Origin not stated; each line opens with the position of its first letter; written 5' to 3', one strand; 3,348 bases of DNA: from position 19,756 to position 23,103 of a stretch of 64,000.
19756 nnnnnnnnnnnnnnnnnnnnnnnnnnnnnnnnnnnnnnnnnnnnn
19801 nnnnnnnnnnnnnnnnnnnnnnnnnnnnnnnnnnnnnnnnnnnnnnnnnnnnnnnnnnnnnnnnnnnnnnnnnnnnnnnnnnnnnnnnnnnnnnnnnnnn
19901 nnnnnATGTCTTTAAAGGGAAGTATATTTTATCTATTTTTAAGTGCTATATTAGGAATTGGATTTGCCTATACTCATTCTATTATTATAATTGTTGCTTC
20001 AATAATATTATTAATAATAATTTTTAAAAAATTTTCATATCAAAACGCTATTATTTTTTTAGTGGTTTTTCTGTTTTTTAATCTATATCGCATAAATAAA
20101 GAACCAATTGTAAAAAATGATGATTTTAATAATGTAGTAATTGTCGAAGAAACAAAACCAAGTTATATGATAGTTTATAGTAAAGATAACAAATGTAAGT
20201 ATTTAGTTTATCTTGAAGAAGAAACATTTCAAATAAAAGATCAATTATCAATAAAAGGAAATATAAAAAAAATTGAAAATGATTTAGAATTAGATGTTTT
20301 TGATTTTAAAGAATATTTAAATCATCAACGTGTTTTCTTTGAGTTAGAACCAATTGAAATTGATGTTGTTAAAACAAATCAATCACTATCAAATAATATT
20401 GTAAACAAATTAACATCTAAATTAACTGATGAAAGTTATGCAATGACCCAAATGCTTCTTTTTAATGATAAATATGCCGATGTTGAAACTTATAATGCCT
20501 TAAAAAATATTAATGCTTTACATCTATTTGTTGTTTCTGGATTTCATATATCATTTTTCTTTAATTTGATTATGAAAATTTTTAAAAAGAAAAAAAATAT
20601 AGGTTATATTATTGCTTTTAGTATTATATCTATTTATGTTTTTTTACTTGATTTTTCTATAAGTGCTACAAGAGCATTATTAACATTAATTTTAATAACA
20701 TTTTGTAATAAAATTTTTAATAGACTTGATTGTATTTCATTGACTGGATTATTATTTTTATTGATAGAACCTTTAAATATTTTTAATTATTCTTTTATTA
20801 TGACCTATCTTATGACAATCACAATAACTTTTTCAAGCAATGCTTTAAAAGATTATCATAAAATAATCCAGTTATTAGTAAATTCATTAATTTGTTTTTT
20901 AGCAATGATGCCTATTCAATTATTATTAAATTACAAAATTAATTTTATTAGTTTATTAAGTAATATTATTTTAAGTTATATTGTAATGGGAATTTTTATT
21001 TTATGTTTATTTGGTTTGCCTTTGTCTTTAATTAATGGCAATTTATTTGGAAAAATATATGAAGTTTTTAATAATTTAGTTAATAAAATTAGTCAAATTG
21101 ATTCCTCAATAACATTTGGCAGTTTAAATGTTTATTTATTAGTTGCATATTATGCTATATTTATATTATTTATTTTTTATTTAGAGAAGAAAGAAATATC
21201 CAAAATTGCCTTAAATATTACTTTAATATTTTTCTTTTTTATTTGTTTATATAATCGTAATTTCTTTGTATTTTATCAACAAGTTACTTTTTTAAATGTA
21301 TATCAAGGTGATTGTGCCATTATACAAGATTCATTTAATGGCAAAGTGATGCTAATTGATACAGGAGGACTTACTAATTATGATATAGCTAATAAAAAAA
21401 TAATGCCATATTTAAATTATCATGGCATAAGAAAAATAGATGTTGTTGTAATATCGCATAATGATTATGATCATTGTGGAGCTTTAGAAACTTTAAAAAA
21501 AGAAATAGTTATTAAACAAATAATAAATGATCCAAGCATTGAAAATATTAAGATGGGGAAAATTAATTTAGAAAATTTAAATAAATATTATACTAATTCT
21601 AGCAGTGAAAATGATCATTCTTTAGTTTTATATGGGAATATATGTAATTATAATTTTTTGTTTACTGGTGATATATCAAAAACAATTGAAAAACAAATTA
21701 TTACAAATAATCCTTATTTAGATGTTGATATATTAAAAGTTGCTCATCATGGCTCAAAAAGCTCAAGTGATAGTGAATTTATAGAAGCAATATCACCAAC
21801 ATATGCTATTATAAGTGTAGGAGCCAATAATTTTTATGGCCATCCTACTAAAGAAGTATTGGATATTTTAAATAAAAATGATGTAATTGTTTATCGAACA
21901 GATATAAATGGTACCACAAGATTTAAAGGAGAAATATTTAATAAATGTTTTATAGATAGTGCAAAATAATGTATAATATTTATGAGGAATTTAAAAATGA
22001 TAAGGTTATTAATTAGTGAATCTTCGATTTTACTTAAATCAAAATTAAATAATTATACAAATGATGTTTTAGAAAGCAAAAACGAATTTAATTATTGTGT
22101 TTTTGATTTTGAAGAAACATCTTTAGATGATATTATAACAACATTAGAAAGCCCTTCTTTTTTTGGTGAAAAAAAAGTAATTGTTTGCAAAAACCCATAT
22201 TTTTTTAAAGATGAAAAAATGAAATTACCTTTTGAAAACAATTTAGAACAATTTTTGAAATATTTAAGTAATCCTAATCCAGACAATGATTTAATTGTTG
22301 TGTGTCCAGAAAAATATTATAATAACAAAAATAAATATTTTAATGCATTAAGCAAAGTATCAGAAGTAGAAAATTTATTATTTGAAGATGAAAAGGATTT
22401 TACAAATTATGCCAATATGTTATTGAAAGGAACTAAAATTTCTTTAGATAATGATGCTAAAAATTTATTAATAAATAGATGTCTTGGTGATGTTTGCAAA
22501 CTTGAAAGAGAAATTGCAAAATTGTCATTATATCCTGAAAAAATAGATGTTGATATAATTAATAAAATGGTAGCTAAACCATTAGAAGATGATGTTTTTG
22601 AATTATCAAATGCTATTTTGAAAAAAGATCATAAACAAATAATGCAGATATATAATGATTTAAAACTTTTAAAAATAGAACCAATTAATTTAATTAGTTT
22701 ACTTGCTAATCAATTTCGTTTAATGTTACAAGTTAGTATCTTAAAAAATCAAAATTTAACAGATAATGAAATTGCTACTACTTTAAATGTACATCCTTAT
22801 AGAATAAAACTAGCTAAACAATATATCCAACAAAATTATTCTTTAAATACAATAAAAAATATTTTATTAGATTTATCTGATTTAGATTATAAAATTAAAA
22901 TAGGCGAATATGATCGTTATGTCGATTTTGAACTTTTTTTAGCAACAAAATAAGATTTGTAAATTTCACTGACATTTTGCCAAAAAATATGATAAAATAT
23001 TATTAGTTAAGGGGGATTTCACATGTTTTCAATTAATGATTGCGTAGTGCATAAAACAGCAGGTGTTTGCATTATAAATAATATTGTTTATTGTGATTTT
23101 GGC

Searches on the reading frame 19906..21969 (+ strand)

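Call 43: search_protein_families(library=pfam, proteins=[window:19906-21969:+], max_evalue=0.0001)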
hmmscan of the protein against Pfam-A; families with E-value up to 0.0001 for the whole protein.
window:19906-21969:+ (687 aa): 5 families
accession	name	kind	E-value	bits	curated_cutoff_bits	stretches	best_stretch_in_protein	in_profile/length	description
PF03772.21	Competence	-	2.3e-29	103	23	1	188-428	5-269/270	Competence protein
PF00753.33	Lactamase_B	-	4e-15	56.7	22.7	1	465-550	3-83/196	Metallo-beta-lactamase superfamily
PF12706.13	Lactamase_B_2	-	4.6e-05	23.5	27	1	501-532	21-52/200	Beta-lactamase superfamily domain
PF19583.5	ODP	-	5.8e-05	23.5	27.2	0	478-537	11-68/194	ODP family beta lactamase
PF13483.12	Lactamase_B_3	-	6.5e-05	23.4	24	0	470-629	9-148/160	Beta-lactamase superfamily domain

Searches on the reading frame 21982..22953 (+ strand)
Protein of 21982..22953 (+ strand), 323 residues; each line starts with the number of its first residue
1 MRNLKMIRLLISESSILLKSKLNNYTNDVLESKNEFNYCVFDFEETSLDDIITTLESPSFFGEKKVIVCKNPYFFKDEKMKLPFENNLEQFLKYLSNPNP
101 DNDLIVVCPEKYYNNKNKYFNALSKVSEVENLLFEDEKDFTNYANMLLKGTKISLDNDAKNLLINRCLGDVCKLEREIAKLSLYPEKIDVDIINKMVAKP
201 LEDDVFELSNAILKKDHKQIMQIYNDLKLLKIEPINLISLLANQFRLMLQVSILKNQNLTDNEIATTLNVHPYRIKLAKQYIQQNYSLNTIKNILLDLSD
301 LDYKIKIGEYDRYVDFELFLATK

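Call 43: search_protein_families(library=pfam, proteins=[window:21982-22953:+], max_evalue=0.0001)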
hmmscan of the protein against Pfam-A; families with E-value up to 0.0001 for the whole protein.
window:21982-22953:+ (323 aa): 2 families
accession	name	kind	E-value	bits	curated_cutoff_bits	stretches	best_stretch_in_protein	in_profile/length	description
PF21694.2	DNA_pol3_delta_C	-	1.4e-34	119.2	27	1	202-321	1-119/121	DNA polymerase III delta subunit, C-terminal domain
PF06144.19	DNA_pol3_delta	-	1.4e-17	64.3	21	1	16-126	9-117/124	DNA polymerase III, delta subunit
